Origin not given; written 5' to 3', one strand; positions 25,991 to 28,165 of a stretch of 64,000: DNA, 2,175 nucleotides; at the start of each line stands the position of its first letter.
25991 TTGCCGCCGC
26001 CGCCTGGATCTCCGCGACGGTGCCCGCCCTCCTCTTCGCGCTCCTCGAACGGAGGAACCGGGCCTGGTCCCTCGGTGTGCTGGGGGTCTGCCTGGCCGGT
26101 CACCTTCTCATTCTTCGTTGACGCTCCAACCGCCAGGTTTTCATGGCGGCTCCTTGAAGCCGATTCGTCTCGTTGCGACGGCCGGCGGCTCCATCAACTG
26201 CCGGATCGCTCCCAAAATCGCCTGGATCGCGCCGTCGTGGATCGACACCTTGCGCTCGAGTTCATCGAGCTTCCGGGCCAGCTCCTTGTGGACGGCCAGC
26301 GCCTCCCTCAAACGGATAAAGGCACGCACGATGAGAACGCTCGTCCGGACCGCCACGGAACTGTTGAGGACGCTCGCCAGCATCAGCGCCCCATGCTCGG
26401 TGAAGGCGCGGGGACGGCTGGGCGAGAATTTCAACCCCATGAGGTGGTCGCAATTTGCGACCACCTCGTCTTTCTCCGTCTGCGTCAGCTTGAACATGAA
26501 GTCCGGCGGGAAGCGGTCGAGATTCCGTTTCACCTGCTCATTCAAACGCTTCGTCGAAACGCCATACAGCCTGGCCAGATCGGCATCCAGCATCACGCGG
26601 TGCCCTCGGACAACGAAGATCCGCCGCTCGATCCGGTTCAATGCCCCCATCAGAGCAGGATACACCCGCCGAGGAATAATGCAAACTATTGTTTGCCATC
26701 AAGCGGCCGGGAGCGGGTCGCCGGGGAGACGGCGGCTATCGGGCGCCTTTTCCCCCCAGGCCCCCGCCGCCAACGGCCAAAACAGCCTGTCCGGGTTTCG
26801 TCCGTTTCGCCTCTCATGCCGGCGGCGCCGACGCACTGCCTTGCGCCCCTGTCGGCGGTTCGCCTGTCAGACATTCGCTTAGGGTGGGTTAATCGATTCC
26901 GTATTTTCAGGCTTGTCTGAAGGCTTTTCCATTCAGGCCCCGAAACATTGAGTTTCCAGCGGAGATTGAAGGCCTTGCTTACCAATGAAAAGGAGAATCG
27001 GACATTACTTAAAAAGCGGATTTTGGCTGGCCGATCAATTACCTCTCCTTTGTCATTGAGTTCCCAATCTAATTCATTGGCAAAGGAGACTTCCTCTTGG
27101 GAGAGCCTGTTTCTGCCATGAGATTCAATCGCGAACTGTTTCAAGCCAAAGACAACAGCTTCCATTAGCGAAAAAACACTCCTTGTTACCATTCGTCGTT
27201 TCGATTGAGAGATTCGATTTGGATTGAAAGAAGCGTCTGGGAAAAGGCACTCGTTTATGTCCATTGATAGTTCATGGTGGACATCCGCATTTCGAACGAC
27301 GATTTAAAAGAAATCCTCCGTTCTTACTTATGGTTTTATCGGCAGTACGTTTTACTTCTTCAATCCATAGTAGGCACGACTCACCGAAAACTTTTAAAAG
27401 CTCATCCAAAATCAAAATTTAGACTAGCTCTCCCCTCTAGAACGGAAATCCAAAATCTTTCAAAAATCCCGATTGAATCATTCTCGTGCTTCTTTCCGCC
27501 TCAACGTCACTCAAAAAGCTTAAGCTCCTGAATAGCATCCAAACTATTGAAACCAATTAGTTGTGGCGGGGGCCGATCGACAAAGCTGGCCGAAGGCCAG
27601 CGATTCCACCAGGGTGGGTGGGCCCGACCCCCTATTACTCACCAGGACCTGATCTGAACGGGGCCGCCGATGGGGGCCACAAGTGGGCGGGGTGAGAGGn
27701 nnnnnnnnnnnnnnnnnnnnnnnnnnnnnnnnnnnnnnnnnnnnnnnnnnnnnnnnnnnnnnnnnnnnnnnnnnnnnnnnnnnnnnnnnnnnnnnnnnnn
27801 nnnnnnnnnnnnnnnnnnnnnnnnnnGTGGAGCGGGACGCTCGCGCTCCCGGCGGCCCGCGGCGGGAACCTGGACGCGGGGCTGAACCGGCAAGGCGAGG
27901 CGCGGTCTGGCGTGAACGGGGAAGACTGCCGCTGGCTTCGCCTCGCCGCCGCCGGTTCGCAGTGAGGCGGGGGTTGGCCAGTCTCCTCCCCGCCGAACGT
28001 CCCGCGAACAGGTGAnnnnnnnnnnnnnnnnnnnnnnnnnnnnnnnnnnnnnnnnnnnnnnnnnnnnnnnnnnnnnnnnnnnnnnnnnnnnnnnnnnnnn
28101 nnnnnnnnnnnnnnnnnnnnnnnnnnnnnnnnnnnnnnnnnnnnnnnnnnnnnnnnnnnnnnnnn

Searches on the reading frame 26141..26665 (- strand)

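Call 89: search_protein_families(library=pfam, proteins=[window:26141-26665:-], max_evalue=0.01)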
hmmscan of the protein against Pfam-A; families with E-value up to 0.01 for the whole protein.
window:26141-26665:- (174 aa): 1 family
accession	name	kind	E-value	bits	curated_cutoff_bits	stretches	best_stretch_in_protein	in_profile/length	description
PF10543.14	ORF6N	-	5.3e-29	100.8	27.8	1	15-99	2-86/86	ORF6N domain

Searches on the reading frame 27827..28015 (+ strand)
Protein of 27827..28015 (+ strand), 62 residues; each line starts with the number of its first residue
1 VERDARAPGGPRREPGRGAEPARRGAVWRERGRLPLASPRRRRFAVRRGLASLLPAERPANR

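Call 17: search_protein_families(library=pfam, proteins=[window:27827-28015:+])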
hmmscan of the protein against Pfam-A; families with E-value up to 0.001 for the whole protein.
window:27827-28015:+ (62 aa): 0 families
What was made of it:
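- Checked: The 'small ORF' 27827-28015 has no Pfam match (call 17) and overlaps the C copy, so copy 1 is not 3' of a demonstrable gene.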
